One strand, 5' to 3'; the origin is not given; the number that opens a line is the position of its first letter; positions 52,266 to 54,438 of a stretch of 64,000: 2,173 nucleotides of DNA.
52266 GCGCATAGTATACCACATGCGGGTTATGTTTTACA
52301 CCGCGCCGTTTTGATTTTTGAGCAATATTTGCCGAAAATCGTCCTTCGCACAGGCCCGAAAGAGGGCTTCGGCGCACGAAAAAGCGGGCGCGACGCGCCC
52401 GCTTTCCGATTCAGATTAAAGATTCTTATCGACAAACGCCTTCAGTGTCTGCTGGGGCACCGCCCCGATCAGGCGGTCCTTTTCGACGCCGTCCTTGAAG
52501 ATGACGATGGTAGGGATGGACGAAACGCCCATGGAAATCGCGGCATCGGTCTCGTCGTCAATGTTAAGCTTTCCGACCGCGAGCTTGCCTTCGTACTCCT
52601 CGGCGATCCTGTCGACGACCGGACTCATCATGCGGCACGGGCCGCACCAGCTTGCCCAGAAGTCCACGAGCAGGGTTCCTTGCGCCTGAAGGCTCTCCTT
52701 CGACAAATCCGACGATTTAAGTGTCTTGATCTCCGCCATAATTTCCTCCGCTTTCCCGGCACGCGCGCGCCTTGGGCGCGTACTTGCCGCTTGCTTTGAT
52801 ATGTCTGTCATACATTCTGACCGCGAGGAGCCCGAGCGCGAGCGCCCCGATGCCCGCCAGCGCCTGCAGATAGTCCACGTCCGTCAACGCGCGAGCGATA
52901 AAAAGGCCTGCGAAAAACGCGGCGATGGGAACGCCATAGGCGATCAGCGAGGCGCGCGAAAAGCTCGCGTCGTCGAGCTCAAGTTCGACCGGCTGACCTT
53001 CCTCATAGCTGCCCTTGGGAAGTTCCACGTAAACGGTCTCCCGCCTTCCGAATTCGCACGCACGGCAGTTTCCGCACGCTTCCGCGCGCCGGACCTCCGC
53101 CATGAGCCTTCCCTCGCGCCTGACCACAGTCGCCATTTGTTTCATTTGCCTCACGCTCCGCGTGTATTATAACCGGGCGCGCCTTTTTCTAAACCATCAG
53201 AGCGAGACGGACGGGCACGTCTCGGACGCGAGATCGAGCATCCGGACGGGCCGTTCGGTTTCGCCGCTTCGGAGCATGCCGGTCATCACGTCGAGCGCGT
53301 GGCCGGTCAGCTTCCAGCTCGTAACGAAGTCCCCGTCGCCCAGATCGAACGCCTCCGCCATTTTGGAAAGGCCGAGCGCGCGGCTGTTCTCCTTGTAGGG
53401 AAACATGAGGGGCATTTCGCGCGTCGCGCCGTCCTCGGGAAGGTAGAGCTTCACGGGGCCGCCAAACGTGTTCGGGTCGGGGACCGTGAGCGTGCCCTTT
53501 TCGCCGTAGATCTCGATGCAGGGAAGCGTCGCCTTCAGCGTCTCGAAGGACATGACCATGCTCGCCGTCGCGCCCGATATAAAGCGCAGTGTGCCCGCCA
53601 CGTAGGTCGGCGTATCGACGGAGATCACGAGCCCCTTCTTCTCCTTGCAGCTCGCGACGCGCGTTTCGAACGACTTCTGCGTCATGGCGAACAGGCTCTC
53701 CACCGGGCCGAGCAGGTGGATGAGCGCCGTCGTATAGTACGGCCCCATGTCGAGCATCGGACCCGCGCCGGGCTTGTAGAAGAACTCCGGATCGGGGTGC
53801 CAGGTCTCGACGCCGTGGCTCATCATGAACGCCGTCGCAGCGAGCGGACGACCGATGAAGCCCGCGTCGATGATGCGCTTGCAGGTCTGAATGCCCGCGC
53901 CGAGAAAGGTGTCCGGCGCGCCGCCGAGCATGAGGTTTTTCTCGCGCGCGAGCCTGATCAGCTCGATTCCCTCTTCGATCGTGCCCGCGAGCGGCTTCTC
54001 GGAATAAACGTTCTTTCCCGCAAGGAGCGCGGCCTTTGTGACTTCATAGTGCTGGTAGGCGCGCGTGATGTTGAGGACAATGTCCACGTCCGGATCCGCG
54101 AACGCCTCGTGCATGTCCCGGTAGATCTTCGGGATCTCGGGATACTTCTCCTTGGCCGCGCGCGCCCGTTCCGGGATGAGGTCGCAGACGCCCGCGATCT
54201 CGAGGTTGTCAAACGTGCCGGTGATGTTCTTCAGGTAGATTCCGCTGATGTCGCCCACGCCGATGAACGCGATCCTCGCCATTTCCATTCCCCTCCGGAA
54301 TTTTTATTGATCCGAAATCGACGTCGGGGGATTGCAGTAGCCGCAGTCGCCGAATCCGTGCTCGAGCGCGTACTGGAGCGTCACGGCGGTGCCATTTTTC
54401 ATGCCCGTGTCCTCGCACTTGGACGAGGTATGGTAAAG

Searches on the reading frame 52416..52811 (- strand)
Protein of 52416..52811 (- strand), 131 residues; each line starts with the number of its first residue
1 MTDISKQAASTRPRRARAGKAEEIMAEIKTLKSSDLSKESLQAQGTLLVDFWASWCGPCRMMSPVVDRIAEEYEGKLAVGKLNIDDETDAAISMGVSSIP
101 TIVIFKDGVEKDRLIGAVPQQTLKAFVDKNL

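Call 60: search_protein_families(library=pfam, proteins=[window:52416-52811:-], max_evalue=0.0001)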
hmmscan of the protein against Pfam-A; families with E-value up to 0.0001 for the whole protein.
window:52416-52811:- (131 aa): 3 families
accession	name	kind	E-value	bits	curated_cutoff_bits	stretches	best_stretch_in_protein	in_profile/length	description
PF00085.26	Thioredoxin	-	7.1e-27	93.9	23.5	1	30-129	4-103/103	Thioredoxin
PF13098.12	Thioredoxin_2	-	8.4e-08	32.9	27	1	46-125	7-102/104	Thioredoxin-like domain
PF14595.12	Thioredoxin_9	-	6e-07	29.9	25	1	18-124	16-123/129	Thioredoxin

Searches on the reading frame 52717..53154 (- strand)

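Call 60: search_protein_families(library=pfam, proteins=[window:52717-53154:-], max_evalue=0.0001)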
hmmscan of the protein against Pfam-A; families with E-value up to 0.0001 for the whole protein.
window:52717-53154:- (145 aa): 1 family
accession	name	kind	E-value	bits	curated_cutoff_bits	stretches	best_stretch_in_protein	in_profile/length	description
PF04246.17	RseC_MucC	-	6.2e-23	81.6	24.4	1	14-128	6-127/130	Positive regulator of sigma(E), RseC/MucC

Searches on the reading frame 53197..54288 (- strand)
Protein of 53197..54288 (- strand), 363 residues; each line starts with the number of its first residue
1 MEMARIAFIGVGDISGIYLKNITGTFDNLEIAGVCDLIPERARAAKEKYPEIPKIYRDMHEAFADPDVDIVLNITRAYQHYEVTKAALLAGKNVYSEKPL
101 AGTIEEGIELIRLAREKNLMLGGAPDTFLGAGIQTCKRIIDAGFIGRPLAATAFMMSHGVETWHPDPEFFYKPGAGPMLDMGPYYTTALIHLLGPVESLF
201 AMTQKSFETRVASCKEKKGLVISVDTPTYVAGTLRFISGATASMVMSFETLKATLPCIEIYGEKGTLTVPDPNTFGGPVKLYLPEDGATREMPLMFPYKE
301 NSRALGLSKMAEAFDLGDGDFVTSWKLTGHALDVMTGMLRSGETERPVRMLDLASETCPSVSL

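Call 3: search_protein_families(library=pfam, proteins=[window:53197-54288:-], max_evalue=1)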
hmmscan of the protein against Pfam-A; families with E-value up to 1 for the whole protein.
window:53197-54288:- (363 aa): 5 families
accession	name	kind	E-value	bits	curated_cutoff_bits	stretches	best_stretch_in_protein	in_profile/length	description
PF01408.29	GFO_IDH_MocA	-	2.2e-21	77.2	24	1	5-121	2-116/120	Oxidoreductase family, NAD-binding Rossmann fold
PF22725.1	GFO_IDH_MocA_C3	-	2e-20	73.5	27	1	133-267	1-123/124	GFO/IDH/MocA C-terminal domain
PF02894.22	GFO_IDH_MocA_C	-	7.6e-05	23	22.9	1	137-268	1-128/218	Oxidoreductase family, C-terminal alpha/beta domain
PF22685.1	Gal80p_C-like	-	0.0084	16.7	29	1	133-268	3-149/152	Gal80p, C-terminal domain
PF03447.22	NAD_binding_3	-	0.071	14.3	24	1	10-116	1-108/116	Homoserine dehydrogenase, NAD binding domain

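Call 4: search_protein_families(library=ncbifam, proteins=[window:53197-54288:-], max_evalue=1)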
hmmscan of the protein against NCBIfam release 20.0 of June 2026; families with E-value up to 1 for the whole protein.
window:53197-54288:- (363 aa): 10 families
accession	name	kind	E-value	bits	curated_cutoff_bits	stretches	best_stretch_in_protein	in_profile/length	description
TIGR04380.1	myo_inos_iolG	equivalog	7.1e-19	67.9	355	1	4-271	2-254/330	inositol 2-dehydrogenase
NF052679.1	InsChiInosDhIolG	equivalog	5.9e-15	55.1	540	1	5-153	4-153/343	bifunctional inositol 2-dehydrogenase/D-chiro-inositol 1-dehydrogenase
NF058563.1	BT_2159_fam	equivalog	2.9e-14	52.8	650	1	5-120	2-115/350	disaccharide 3-dehydrogenase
NF007574.0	PRK10206.1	equivalog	3.4e-14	52.7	352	1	6-147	5-145/345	oxidoreductase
NF040723.1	UDP-GlcNAcDh_Arch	equivalog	3.2e-12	46.6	450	1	5-150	2-143/302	UDP-N-acetylglucosamine 3-dehydrogenase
NF052479.1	LevoglcsnDh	equivalog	4e-12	45.5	650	1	34-212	41-221/386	levoglucosan dehydrogenase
NF008607.0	PRK11579.1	subfamily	7.9e-12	44.8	330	1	4-199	5-195/346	oxidoreductase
NF058561.1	BT_2158_fam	equivalog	2.9e-10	39.3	750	1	5-121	37-150/487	glycoside 3-dehydrogenase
NF041392.1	XylDh_Gfo6_Halo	equivalog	1.7e-08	33.6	350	1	27-167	40-181/350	D-xylose 1-dehydrogenase Gfo6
TIGR03944.1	dehyd_SbnB_fam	equivalog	0.0051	15.9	326.9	1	3-87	132-218/327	2,3-diaminopropionate biosynthesis protein SbnB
